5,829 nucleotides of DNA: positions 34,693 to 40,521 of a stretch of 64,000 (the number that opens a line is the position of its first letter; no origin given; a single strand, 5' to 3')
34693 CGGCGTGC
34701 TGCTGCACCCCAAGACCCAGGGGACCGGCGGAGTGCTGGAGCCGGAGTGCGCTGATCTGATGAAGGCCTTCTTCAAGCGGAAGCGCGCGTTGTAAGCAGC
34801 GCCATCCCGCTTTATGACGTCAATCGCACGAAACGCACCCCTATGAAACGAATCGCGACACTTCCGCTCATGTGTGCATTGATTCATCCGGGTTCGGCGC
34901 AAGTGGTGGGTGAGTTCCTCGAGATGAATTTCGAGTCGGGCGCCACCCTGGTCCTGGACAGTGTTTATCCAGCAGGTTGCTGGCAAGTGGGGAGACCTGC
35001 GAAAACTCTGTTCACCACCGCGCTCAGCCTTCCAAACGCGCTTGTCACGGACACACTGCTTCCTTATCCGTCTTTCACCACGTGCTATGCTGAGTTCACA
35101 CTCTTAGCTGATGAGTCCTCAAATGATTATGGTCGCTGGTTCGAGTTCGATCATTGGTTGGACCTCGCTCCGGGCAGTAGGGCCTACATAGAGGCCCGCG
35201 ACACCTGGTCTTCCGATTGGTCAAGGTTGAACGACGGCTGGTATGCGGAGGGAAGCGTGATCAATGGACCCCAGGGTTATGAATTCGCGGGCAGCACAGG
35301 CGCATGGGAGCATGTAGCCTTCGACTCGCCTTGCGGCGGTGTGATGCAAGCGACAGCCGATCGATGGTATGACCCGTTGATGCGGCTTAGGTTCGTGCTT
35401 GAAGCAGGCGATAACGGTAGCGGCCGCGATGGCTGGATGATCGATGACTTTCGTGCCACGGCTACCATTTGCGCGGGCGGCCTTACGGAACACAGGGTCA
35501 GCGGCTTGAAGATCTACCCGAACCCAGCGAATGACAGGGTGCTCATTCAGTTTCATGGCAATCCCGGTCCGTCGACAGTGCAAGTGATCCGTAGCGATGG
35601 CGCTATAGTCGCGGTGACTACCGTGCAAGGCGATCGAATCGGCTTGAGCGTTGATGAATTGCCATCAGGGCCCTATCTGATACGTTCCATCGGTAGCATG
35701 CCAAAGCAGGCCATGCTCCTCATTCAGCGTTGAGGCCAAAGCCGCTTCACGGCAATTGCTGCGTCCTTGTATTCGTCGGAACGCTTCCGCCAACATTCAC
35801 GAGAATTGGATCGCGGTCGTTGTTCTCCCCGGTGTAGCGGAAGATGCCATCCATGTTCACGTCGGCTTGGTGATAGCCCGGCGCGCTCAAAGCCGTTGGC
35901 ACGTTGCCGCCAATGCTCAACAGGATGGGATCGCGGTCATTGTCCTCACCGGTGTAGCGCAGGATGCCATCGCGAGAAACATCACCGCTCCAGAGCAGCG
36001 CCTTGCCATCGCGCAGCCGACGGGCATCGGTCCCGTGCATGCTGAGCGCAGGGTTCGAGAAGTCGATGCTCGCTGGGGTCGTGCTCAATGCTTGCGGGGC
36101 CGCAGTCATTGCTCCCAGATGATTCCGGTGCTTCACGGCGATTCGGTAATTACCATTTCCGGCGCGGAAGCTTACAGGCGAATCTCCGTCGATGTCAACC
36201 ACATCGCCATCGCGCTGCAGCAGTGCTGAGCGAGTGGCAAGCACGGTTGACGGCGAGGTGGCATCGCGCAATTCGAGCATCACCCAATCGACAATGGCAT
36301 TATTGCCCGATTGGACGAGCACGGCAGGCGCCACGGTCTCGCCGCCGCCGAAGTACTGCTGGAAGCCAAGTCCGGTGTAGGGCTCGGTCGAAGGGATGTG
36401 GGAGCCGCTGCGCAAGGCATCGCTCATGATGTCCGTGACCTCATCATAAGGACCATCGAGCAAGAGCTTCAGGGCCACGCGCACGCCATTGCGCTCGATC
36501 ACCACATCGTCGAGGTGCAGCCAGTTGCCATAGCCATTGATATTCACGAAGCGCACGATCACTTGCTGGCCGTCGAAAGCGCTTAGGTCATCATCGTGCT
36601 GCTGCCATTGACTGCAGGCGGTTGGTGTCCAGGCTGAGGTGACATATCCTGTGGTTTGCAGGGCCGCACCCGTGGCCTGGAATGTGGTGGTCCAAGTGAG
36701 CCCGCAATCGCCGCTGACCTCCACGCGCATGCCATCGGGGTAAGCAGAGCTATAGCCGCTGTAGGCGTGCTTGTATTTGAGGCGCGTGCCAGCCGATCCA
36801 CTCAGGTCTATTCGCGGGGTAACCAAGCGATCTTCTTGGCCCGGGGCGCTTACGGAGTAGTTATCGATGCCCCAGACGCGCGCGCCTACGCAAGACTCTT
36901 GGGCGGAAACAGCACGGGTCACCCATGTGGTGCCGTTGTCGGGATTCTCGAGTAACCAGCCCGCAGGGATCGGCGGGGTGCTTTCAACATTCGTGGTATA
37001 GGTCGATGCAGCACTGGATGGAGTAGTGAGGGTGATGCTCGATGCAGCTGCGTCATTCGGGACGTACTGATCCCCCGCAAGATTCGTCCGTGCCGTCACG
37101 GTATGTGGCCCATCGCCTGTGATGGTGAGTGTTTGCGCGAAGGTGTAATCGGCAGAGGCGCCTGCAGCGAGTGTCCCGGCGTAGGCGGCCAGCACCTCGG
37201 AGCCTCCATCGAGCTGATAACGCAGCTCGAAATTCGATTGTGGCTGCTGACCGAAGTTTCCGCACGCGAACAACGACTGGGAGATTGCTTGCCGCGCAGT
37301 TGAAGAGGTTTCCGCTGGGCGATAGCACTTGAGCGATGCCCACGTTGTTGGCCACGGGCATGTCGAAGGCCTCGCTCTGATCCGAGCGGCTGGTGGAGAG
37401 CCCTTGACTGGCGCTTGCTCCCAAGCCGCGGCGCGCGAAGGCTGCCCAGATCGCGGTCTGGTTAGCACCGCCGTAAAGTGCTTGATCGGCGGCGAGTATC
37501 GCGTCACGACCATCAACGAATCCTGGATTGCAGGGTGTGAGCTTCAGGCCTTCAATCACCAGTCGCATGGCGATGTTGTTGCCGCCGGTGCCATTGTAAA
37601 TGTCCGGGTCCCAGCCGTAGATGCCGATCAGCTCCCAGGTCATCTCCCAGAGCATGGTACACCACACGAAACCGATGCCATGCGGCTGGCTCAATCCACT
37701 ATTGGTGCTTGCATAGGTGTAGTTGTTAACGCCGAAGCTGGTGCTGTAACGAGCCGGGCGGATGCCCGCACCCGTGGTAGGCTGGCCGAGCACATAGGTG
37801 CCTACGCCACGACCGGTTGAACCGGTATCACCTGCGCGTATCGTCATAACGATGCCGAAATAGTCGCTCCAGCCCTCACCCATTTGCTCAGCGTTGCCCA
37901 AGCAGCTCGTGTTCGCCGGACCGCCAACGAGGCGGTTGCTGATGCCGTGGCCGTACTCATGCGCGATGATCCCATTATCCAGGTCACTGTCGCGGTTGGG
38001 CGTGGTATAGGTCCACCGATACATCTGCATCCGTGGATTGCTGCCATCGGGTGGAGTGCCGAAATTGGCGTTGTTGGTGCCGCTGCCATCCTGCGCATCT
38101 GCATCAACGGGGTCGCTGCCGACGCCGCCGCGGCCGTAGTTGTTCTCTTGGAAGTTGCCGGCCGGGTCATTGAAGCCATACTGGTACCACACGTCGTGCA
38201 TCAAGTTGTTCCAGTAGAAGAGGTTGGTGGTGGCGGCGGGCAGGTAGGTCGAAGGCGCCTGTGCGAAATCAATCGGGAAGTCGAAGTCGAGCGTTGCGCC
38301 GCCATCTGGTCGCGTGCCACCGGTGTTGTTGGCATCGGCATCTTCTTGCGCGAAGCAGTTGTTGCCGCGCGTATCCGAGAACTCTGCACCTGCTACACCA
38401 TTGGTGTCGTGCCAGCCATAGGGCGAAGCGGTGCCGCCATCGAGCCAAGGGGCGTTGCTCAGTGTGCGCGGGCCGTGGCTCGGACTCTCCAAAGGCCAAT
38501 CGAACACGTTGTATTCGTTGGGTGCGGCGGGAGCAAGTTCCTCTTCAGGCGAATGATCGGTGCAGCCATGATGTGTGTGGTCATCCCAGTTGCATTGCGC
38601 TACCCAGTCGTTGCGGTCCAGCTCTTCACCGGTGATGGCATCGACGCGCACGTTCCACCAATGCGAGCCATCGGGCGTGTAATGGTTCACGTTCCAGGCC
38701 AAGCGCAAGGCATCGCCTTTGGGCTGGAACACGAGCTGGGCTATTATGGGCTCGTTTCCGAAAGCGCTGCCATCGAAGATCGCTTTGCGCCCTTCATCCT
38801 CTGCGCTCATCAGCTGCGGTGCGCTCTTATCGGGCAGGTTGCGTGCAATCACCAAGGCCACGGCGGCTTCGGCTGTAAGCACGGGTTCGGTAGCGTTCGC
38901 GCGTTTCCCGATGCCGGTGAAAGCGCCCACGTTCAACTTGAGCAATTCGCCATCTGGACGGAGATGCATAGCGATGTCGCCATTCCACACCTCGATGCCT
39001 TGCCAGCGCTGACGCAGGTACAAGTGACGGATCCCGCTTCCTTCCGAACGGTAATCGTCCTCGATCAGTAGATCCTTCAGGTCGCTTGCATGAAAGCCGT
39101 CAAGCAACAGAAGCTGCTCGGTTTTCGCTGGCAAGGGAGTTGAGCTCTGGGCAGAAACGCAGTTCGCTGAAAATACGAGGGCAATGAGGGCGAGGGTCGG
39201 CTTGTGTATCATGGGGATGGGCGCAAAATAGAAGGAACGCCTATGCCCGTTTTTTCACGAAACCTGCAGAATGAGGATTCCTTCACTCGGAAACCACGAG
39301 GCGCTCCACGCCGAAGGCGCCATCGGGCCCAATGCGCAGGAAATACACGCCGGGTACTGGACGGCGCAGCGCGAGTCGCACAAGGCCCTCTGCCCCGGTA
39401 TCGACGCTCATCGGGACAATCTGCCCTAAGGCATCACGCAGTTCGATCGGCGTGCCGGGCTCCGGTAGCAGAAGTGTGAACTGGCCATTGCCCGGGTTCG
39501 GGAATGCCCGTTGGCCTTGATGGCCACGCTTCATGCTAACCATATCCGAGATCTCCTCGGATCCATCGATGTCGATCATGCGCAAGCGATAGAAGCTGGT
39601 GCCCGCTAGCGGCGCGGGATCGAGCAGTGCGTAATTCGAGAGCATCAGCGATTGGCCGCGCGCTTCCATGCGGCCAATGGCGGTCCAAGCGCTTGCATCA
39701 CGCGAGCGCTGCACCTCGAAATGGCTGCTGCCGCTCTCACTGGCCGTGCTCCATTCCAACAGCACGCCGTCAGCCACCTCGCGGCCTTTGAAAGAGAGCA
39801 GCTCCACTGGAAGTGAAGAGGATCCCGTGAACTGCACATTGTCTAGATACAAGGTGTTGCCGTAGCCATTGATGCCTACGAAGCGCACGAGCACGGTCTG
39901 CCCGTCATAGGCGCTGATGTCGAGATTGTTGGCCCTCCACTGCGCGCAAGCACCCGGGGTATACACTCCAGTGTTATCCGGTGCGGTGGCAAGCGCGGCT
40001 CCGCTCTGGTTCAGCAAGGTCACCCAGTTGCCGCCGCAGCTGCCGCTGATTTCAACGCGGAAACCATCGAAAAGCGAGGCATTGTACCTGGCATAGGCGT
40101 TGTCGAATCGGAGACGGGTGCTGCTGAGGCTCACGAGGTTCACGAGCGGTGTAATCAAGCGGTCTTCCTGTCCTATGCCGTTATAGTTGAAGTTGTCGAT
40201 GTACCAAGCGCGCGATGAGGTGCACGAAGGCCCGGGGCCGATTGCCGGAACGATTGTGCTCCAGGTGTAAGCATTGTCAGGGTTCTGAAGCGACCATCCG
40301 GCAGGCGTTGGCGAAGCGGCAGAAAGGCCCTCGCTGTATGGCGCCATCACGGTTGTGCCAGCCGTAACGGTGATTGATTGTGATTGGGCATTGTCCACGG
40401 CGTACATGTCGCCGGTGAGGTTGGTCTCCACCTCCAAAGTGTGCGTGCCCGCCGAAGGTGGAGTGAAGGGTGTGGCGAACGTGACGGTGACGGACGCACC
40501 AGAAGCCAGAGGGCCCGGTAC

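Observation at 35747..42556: Tandem M36 fungalysin-like protease paralogs, each interrupted by a single frameshift, with divergent N-terminal FTP regions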

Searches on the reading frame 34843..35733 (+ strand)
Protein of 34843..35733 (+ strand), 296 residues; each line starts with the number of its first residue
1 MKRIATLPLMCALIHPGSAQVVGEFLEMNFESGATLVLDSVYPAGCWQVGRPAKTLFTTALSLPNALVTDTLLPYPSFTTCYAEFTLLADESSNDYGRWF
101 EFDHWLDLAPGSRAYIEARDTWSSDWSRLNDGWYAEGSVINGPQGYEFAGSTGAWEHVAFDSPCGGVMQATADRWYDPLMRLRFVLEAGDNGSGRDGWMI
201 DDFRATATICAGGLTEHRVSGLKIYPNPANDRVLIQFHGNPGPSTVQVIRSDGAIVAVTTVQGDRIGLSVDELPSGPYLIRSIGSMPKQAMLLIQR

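Call 32: search_protein_families(library=ncbifam, proteins=[window:34843-35733:+], max_evalue=0.01)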
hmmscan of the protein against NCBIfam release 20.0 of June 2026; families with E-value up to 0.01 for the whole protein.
window:34843-35733:+ (296 aa): 3 families
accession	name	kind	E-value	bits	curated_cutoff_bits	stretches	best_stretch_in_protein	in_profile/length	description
TIGR04183.1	Por_Secre_tail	domain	3.3e-07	30.2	23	1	224-281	1-57/72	T9SS type A sorting domain-containing protein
NF050177.1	TapA_OM_Porphy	equivalog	8e-05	21.5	500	1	220-283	469-531/544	TapA/TapC family T9SS-dependent outer membrane protein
NF038113.1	T9SSA_dep_M36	equivalog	0.0016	16.7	885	1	210-289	780-862/869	T9SS-dependent M36 family metallopeptidase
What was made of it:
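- Closest known: NCBIfam NF038113, T9SS-dependent M36 family metallopeptidase. Same: A has the T9SS type A sorting domain (call 32).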

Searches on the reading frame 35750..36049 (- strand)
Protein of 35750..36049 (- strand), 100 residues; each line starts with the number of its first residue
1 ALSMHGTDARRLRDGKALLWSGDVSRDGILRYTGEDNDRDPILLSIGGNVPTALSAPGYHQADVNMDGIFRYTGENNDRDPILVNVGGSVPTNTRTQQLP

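Call 69: search_protein_families(library=ncbifam, proteins=[window:35750-36049:-], max_evalue=10)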
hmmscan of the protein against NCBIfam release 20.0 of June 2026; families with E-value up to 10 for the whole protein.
window:35750-36049:- (100 aa): 0 families

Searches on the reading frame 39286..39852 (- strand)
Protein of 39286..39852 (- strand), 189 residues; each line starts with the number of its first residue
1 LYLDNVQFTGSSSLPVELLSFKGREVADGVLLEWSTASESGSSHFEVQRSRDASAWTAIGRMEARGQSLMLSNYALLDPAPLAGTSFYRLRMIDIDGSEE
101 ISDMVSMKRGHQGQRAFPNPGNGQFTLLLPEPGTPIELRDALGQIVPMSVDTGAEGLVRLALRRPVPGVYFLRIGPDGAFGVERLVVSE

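Call 69: search_protein_families(library=ncbifam, proteins=[window:39286-39852:-], max_evalue=10)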
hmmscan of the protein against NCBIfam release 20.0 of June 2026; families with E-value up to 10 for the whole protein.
window:39286-39852:- (189 aa): 1 family
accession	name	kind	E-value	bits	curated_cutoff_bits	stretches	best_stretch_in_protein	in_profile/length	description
TIGR04183.1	Por_Secre_tail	domain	5.5e-07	29.5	23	1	117-179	2-63/72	T9SS type A sorting domain-containing protein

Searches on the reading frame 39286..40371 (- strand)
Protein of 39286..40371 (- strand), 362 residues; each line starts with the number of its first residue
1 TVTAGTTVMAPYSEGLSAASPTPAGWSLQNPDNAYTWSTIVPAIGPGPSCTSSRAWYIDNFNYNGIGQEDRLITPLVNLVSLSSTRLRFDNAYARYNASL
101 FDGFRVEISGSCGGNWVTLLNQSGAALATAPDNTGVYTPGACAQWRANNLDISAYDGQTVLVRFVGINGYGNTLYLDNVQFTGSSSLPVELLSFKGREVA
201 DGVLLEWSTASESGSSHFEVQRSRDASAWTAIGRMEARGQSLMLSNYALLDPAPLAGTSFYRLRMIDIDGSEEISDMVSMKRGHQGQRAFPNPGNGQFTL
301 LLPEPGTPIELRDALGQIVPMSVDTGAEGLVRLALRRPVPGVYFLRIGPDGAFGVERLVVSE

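Call 33: search_protein_families(library=pfam, proteins=[window:39286-40371:-], max_evalue=1)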
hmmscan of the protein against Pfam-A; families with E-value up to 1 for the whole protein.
seq(362 aa): 3 families
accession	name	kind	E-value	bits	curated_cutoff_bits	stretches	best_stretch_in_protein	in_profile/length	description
PF18962.6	Por_Secre_tail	-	0.00075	20.2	27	1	290-359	2-74/75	Secretion system C-terminal sorting domain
PF22633.2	F5_F8_type_C_2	-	0.034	15.2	27.8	0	201-238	33-70/91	NedA-like, galactose-binding domain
PF20773.4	InhA-like_MAM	-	0.18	11.7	26.9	1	71-168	52-146/191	Immune inhibitor A-like, MAM domain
